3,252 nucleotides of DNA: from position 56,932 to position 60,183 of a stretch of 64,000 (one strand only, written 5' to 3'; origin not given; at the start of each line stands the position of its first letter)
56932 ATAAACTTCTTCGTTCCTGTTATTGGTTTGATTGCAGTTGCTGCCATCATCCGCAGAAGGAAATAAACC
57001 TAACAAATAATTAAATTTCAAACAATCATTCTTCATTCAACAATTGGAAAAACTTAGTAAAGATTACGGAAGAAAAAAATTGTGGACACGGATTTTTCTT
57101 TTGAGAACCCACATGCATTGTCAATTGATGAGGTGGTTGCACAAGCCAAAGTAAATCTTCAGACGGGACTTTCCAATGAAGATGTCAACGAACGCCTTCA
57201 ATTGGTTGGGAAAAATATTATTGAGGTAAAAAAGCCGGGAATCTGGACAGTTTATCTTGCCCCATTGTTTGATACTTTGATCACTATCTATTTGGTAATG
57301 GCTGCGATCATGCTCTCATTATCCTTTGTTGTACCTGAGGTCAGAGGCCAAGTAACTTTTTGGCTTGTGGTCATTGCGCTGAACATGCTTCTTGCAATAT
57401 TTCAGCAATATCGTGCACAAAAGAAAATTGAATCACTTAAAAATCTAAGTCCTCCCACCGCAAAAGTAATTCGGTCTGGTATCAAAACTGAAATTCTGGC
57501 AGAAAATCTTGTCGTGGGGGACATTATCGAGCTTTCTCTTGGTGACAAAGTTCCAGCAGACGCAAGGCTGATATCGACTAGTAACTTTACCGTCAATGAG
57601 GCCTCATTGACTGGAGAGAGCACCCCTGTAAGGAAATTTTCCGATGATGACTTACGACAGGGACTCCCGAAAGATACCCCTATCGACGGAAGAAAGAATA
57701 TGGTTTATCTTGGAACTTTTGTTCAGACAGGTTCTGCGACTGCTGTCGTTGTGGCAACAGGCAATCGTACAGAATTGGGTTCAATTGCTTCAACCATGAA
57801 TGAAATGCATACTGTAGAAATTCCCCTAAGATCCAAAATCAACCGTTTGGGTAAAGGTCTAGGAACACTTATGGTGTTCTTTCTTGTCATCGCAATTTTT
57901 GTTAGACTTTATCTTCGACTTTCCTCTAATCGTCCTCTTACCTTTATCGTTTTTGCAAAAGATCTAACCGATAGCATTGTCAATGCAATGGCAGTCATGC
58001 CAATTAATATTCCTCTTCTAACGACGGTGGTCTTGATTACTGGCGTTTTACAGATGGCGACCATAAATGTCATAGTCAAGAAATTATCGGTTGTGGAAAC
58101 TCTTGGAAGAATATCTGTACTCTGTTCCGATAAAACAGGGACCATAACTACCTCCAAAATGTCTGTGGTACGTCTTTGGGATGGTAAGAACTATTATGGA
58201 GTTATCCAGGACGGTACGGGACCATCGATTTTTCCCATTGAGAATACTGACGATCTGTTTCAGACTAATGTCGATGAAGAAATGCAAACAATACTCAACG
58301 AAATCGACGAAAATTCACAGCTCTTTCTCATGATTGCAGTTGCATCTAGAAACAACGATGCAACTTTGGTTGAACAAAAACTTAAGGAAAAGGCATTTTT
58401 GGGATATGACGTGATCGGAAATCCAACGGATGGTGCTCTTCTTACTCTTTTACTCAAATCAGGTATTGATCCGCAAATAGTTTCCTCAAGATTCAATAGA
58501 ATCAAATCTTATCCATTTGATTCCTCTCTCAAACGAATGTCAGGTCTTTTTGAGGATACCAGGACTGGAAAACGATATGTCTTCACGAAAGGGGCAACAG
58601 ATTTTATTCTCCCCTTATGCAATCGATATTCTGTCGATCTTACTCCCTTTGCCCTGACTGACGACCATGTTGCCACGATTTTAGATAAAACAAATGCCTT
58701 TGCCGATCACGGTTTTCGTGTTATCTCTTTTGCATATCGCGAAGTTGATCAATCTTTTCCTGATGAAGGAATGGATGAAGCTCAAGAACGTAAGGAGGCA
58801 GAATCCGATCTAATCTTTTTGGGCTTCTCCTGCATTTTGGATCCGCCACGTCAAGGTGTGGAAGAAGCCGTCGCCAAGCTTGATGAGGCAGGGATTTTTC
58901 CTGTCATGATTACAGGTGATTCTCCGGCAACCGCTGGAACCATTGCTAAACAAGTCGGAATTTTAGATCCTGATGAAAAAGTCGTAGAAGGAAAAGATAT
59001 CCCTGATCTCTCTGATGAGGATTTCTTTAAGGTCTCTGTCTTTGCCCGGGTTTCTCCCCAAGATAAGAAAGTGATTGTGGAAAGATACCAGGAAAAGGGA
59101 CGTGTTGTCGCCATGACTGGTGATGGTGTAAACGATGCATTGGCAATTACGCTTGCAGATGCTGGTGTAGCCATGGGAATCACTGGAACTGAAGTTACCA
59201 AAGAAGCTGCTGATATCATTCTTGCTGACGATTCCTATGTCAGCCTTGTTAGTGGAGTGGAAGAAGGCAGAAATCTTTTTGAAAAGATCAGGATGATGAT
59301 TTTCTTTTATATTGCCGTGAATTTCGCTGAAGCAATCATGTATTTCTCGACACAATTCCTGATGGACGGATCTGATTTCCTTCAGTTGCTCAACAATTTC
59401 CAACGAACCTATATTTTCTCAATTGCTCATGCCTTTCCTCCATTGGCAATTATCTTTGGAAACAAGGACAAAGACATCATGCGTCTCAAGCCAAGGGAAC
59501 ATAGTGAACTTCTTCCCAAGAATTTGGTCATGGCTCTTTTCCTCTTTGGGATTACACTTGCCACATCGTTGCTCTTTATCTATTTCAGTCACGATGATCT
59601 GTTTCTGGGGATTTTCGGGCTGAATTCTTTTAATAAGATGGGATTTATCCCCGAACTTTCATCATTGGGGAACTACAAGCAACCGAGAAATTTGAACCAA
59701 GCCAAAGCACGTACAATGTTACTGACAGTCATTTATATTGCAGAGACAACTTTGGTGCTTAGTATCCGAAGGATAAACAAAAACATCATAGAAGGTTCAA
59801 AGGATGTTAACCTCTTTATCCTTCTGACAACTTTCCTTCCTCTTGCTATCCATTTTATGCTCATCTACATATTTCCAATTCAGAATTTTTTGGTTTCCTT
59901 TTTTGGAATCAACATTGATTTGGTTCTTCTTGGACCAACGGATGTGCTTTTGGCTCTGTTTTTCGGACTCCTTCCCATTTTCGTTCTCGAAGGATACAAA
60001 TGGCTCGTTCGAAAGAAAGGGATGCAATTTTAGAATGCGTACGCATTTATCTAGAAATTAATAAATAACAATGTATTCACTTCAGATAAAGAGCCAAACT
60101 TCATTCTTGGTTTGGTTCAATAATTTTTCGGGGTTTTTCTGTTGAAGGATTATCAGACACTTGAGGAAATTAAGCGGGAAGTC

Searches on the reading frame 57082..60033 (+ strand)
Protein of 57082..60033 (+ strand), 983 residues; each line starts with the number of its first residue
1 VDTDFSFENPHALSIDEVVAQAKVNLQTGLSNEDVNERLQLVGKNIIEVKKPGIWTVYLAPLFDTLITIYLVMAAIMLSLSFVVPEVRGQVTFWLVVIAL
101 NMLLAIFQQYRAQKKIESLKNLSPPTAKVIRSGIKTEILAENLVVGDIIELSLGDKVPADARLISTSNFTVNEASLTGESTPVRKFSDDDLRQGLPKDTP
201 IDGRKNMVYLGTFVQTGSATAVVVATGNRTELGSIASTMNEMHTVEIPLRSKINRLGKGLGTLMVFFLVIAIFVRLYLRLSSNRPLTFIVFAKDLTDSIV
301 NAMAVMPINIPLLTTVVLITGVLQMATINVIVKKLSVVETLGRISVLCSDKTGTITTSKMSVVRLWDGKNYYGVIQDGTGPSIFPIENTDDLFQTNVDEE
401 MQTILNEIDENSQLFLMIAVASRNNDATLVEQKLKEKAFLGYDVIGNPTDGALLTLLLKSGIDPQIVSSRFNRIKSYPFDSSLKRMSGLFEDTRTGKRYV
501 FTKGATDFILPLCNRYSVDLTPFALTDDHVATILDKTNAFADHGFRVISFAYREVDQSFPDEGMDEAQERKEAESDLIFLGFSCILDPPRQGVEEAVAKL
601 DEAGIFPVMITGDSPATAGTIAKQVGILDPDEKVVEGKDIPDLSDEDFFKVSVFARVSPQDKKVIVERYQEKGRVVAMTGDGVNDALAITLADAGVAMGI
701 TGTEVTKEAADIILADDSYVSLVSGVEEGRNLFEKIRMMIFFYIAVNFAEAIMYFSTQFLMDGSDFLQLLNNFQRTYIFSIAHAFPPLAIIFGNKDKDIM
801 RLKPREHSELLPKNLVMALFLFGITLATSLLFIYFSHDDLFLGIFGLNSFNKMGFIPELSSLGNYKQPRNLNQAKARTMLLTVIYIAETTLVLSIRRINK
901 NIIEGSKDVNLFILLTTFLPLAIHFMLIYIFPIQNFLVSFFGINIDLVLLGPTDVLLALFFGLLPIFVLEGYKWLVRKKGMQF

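Call 24: find_encoding_contigs(protein=window:57082-60033:+, flank=10000, max_places=1)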
Protein window:57082-60033:+ (983 aa): 1 contig read that carries it; 1 place shown.
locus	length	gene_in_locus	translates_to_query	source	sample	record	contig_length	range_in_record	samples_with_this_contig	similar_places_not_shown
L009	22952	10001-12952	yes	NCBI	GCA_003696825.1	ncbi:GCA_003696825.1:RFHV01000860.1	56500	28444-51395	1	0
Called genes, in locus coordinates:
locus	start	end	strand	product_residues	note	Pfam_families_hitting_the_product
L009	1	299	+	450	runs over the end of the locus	PF02040:ArsB, PF03600:CitMHS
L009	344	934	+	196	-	PF01956:EMC3_TMCO1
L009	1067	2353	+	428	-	PF00082:Peptidase_S8 (weak)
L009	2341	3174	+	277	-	-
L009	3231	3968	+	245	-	PF12146:Hydrolase_4, PF00561:Abhydrolase_1, PF12697:Abhydrolase_6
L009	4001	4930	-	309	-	PF00781:DAGK_cat, PF19279:YegS_C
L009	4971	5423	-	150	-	PF00578:AhpC-TSA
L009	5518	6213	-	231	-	PF02585:PIG-L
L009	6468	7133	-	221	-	PF20408:Abhydrolase_11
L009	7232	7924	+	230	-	PF13646:HEAT_2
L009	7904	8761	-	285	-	PF13240:Zn_Ribbon_1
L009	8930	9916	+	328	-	-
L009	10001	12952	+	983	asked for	PF00690:Cation_ATPase_N, PF00122:E1-E2_ATPase, PF13246:Cation_ATPase, PF00702:Hydrolase, PF00689:Cation_ATPase_C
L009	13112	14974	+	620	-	PF17214:KH_TffA, PF00753:Lactamase_B, PF23023:Anti-Pycsar_Apyc1 (weak), PF12706:Lactamase_B_2 (weak), PF16661:Lactamase_B_6, PF10996:Beta-Casp, PF07521:RMMBL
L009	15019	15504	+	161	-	PF01472:PUA, PF26292:PUA_elF2D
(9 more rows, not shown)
